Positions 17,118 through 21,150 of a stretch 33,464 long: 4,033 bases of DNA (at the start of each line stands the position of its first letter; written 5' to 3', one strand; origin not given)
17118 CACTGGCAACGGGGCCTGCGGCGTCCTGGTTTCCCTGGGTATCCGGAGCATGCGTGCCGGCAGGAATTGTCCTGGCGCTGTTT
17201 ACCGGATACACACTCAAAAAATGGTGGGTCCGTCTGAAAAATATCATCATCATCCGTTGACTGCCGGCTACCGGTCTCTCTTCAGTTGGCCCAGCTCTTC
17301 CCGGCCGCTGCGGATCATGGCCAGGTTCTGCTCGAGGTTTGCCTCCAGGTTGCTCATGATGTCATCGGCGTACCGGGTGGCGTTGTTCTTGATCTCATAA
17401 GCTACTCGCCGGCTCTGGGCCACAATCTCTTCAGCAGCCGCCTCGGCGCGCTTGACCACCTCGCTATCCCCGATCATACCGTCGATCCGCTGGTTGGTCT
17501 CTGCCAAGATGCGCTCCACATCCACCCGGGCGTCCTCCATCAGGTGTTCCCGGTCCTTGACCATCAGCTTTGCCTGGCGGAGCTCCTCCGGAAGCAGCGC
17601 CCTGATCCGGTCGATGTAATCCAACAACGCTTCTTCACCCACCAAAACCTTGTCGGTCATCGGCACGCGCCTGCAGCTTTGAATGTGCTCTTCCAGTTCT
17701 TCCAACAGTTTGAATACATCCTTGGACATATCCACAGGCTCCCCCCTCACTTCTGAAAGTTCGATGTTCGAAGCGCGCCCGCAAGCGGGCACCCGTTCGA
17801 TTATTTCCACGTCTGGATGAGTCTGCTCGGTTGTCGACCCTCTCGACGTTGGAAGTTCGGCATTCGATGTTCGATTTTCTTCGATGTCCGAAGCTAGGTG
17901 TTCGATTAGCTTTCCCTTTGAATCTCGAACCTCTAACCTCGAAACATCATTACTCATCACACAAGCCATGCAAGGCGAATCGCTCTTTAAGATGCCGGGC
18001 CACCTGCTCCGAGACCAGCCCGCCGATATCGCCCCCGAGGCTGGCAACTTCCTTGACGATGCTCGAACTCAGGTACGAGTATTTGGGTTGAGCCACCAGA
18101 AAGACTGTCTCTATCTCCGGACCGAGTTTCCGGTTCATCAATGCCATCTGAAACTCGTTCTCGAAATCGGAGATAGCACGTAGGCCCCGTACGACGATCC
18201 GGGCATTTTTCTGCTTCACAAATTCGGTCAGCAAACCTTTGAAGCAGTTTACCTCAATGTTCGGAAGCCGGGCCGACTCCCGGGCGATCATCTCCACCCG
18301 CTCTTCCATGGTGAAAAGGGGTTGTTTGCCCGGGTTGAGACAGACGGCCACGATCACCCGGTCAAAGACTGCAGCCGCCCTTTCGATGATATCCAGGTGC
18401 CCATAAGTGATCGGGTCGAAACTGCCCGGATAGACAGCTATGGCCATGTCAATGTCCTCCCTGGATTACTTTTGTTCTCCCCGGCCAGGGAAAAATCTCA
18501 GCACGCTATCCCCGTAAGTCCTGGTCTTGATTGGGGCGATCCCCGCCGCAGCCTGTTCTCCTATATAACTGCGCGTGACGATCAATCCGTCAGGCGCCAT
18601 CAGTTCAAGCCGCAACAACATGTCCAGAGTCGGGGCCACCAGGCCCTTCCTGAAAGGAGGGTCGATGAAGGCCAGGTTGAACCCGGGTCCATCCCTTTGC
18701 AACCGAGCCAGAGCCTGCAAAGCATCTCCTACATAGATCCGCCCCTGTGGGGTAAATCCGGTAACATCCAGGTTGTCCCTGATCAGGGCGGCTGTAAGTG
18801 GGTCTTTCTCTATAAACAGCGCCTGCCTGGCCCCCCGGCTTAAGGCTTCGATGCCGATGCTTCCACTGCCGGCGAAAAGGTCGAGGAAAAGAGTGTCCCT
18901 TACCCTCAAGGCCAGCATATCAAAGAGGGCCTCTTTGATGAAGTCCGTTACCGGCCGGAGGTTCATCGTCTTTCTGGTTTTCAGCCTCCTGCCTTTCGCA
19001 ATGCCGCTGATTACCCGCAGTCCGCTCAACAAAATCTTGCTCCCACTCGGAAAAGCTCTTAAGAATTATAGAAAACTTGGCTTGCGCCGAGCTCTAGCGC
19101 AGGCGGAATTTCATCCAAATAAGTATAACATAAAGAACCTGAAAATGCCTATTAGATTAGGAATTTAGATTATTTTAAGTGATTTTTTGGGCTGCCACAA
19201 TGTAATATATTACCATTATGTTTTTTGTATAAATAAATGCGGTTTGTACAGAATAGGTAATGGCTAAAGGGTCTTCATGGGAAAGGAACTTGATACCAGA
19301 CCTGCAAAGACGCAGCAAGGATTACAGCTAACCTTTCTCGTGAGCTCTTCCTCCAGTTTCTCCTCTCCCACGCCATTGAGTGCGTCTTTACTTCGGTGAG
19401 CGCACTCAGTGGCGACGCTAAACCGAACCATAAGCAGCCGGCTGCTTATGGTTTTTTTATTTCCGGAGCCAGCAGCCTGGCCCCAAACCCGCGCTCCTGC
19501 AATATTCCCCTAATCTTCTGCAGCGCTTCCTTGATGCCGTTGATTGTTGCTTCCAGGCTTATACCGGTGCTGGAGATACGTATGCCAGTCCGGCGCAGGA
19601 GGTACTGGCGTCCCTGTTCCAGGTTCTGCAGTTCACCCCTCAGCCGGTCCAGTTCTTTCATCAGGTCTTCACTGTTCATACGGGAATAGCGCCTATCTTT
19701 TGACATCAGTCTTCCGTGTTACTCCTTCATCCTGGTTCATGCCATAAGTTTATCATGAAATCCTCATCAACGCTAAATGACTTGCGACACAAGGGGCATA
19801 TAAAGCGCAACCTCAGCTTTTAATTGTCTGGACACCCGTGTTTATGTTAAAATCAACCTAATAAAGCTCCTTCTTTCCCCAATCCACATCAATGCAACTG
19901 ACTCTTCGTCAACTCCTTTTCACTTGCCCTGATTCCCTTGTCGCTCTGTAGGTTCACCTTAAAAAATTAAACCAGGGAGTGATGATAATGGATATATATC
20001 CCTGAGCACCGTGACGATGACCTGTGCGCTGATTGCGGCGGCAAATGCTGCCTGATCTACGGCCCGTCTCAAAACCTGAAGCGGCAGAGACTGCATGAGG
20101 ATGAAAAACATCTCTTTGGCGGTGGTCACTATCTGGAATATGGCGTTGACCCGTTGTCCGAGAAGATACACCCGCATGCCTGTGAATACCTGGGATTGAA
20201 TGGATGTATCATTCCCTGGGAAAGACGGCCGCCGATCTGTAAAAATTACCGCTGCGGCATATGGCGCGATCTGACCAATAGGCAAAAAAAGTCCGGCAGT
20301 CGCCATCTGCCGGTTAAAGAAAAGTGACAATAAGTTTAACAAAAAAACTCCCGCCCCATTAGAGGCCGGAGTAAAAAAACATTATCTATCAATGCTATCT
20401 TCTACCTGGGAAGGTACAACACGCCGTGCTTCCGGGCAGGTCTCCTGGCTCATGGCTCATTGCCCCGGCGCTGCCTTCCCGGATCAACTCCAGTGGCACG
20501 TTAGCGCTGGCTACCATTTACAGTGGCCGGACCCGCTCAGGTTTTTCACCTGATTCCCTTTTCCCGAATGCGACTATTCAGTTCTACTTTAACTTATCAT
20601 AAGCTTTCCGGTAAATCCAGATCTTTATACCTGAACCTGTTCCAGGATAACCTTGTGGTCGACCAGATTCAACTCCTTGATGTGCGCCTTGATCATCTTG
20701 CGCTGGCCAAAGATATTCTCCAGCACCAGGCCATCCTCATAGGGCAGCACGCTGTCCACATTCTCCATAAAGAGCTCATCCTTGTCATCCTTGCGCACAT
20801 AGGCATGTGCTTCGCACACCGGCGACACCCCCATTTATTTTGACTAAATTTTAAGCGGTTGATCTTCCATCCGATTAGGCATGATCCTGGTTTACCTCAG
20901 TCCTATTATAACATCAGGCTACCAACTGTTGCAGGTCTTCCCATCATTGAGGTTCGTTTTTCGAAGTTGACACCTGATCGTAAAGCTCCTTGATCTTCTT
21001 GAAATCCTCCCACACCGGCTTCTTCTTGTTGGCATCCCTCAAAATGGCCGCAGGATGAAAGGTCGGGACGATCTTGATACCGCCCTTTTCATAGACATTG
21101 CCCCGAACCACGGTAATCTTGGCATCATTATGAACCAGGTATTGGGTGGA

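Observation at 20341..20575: Orphan cobalamin riboswitch: 3' of a cooT-like gene, with no downstream gene on its strand, aimed antisense at a Cys-cluster ORF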

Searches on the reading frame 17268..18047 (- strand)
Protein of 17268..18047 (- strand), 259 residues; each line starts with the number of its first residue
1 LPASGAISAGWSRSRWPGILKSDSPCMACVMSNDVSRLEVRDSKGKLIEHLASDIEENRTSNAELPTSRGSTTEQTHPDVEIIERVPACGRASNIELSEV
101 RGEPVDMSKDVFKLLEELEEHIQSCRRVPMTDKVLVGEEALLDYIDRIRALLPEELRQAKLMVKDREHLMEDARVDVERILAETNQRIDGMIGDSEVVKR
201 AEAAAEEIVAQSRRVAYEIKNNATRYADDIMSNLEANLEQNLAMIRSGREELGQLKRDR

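Call 8: search_protein_families(library=pfam, proteins=[window:17268-18047:-], max_evalue=0.01)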
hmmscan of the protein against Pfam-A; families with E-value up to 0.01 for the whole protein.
window:17268-18047:- (259 aa): 2 families
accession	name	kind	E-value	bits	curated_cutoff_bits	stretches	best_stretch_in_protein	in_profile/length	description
PF15358.11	TSKS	-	0.002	17.5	27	1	136-239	114-215/395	Testis-specific serine kinase substrate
PF04108.17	ATG17_like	-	0.0033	17.4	43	1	78-227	155-264/355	Autophagy protein ATG17-like domain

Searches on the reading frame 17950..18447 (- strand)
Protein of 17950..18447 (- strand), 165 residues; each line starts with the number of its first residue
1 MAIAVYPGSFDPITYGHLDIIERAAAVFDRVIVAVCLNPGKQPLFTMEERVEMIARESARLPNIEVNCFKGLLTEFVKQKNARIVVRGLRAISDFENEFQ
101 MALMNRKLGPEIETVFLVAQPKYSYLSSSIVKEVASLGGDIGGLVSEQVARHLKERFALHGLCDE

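Call 8: search_protein_families(library=pfam, proteins=[window:17950-18447:-], max_evalue=0.01)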
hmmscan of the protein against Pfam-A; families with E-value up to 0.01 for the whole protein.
window:17950-18447:- (165 aa): 2 families
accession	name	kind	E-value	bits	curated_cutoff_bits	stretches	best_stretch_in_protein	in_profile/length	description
PF01467.32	CTP_transf_like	-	1.4e-30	106.6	21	1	5-133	1-132/133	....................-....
PF08218.17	Citrate_ly_lig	-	0.00022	21.4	20.9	1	11-67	9-63/182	Citrate lyase ligase C-terminal domain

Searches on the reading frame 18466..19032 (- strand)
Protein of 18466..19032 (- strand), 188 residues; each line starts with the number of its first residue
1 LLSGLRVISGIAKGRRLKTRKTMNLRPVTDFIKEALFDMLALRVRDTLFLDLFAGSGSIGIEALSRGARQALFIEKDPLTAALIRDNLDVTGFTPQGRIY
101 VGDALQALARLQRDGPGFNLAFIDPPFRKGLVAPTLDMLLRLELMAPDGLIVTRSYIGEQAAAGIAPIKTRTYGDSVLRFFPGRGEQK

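Call 8: search_protein_families(library=pfam, proteins=[window:18466-19032:-], max_evalue=0.01)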
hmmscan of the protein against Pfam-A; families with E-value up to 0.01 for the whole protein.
window:18466-19032:- (188 aa): 3 families
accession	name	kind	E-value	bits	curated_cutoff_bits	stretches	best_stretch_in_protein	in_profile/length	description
PF03602.21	Cons_hypoth95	-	1.7e-45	155.3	24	1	5-181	1-181/182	Conserved hypothetical protein 95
PF13578.12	Methyltransf_24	-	0.0015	19.8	26.3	1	63-152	17-101/105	Methyltransferase domain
PF05175.20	MTS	-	0.0026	17.8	23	1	36-132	23-113/170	Methyltransferase small domain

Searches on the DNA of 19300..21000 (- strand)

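Call 19: search_rna_families(sources=[L001, L004, L005, L006, L007, L008, L009, L010, L011, L012, L013, L014], threshold=gathering)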
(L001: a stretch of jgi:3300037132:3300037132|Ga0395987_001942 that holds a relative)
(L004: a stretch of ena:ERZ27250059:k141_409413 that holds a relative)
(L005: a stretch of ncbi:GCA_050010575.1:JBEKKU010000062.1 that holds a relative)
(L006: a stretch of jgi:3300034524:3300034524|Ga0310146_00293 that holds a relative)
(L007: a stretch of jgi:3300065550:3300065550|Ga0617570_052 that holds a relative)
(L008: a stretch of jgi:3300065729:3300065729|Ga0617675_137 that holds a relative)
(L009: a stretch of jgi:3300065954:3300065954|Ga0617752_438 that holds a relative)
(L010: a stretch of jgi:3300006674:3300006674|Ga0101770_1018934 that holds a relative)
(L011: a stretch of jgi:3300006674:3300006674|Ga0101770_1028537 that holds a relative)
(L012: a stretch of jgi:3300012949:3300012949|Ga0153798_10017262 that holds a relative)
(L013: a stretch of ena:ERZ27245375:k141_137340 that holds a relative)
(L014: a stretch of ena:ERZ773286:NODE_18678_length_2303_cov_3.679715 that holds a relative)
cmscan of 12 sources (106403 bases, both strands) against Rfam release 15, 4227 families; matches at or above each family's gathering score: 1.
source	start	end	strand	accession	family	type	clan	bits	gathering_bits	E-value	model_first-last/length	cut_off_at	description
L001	6229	6417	+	RF00174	Cobalamin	Cis-reg; riboswitch;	CL00101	89.9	31.5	1.1e-20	1-189/189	no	Cobalamin riboswitch aptamer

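Call 22: search_rna_families(sources=[L015, L016, L017, L018, L019, L020, L021, L022], threshold=gathering)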
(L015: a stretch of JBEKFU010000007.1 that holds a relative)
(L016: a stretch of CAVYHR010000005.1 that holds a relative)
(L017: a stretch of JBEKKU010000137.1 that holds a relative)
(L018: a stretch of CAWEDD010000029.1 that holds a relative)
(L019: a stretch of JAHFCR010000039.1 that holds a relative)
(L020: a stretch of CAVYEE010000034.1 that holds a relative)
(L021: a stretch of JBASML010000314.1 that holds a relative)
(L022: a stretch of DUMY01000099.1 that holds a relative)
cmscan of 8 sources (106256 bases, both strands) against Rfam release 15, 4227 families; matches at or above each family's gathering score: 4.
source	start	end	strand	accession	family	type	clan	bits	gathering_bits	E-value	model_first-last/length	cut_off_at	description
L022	42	408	+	RF00010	RNaseP_bact_a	Gene; ribozyme;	CL00002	246.8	100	6.1e-79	1-367/367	no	Bacterial RNase P class A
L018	9789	9977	+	RF00174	Cobalamin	Cis-reg; riboswitch;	CL00101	106.8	31.5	1.6e-25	1-189/189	no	Cobalamin riboswitch aptamer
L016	8271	8437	+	RF00174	Cobalamin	Cis-reg; riboswitch;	CL00101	100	31.5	1.4e-23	1-189/189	no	Cobalamin riboswitch aptamer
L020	8286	8359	+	RF00005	tRNA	Gene; tRNA;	CL00001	66.4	29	5.1e-12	1-71/71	no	tRNA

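Call 23: search_rna_families(sources=[L023, L024, L025, L026, L027, L028, L029, L030], threshold=gathering)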
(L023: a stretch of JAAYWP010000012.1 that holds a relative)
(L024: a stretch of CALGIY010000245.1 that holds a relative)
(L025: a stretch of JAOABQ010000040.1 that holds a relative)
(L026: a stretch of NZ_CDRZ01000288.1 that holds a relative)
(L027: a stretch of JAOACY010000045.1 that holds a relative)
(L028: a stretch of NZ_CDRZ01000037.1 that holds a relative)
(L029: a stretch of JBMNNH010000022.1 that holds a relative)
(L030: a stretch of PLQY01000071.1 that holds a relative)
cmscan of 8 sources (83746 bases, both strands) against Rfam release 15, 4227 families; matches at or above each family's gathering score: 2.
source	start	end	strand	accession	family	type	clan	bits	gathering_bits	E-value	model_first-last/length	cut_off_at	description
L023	2872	3238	+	RF00010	RNaseP_bact_a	Gene; ribozyme;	CL00002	326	100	7e-106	1-367/367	no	Bacterial RNase P class A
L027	7237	7311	+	RF00005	tRNA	Gene; tRNA;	CL00001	64.9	29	1.1e-11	1-71/71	no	tRNA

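Call 35: search_rna_families(sources=[L031, L032, L033, L034, L035, L036, L037, L038, L039, L040, L041, L042, L043, L002, L003], threshold=gathering)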
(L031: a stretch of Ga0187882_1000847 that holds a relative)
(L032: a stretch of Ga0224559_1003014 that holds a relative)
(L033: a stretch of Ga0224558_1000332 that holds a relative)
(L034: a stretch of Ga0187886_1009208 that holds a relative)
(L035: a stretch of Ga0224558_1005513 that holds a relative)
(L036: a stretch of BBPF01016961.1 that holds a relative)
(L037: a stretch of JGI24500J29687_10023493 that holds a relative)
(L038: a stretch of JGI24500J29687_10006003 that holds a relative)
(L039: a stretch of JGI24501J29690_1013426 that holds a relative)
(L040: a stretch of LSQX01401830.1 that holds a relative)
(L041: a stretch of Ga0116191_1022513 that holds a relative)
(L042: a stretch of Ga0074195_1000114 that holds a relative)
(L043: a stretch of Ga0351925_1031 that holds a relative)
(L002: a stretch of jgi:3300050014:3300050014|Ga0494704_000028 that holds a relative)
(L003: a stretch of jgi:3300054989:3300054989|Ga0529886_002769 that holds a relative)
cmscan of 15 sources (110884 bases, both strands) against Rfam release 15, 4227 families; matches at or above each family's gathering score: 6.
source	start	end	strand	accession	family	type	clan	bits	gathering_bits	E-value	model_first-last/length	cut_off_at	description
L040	974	1238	+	RF00010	RNaseP_bact_a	Gene; ribozyme;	CL00002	199.5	100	7.1e-63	1-367/367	no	Bacterial RNase P class A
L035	3189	3356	+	RF00174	Cobalamin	Cis-reg; riboswitch;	CL00101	96.4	31.5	1.5e-22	1-189/189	no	Cobalamin riboswitch aptamer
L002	6229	6417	+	RF00174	Cobalamin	Cis-reg; riboswitch;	CL00101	89.9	31.5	1.1e-20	1-189/189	no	Cobalamin riboswitch aptamer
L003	6229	6417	+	RF00174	Cobalamin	Cis-reg; riboswitch;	CL00101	89.9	31.5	1.1e-20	1-189/189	no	Cobalamin riboswitch aptamer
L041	783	894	+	RF00162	SAM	Cis-reg; riboswitch;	CL00012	87.5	44.4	3.8e-19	1-108/108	no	SAM riboswitch aptamer (S box leader)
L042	6545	6662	+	RF00162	SAM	Cis-reg; riboswitch;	CL00012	87.3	44.4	4.3e-19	1-108/108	no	SAM riboswitch aptamer (S box leader)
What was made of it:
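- On Cobalamin riboswitch (Rfam RF00174): Orthologues score 100 bits (L016) and 96.4 bits (L035) (calls 22, 35).
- cooT is found without the riboswitch in most relatives (calls 22, 23, 35).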

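Call 74: search_rna_families(source=window, start=19300, end=21000, threshold=evalue, max_evalue=1)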
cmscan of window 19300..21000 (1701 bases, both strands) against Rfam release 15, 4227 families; matches with E-value up to 1: 4.
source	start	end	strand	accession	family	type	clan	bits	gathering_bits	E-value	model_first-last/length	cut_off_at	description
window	20418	20606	-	RF00174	Cobalamin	Cis-reg; riboswitch;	CL00101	89.9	31.5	1.7e-22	1-189/189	no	Cobalamin riboswitch aptamer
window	19315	19460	-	RF00516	ylbH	Cis-reg; leader;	-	33.9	50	5.2e-05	1-122/122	no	ylbH leader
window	19638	19710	-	RF01149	sR10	Gene; snRNA; snoRNA; CD-box;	-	22.9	45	0.0041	1-54/54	no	Small nucleolar RNA sR10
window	19638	19663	-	RF01152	sR1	Gene; snRNA; snoRNA; CD-box;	-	14.7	45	0.74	32-57/57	no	Small nucleolar RNA sR1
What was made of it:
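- On Riboswitch-containing trans-acting sRNA (EutX/Rli55): The permissive Rfam scan of 19300-21000 found nothing besides the riboswitch and a ylbH-like leader (call 74).
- Closest known: EutX/Rli55, riboswitch-containing sRNAs of Enterococcus and Listeria. Different: No such motif was found here (call 74).
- The permissive Rfam scan returned only the riboswitch and a ylbH-like leader (call 74). rsmD has its own leader-like element (call 74) and is unrelated to B12.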

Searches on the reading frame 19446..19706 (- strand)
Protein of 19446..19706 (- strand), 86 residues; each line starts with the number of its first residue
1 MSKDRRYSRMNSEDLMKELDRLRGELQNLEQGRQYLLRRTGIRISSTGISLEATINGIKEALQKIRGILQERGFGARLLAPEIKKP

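Call 8: search_protein_families(library=pfam, proteins=[window:19446-19706:-], max_evalue=0.01)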
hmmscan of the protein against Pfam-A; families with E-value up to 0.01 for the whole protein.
window:19446-19706:- (86 aa): 0 families

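Call 11: find_encoding_contigs(protein=window:19446-19706:-, flank=6000, max_places=10)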
Protein window:19446-19706:- (86 aa): no gene with exactly this product is on record in the collection.

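Call 52: search_protein_families(library=ncbifam, proteins=[window:19446-19706:-], max_evalue=10)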
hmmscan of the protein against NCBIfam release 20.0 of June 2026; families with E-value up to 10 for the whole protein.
window:19446-19706:- (86 aa): 0 families
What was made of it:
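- On YkgJ / CxxCxxCC (PF03692) for the convergent protein: NCBIfam gives none either (call 52).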
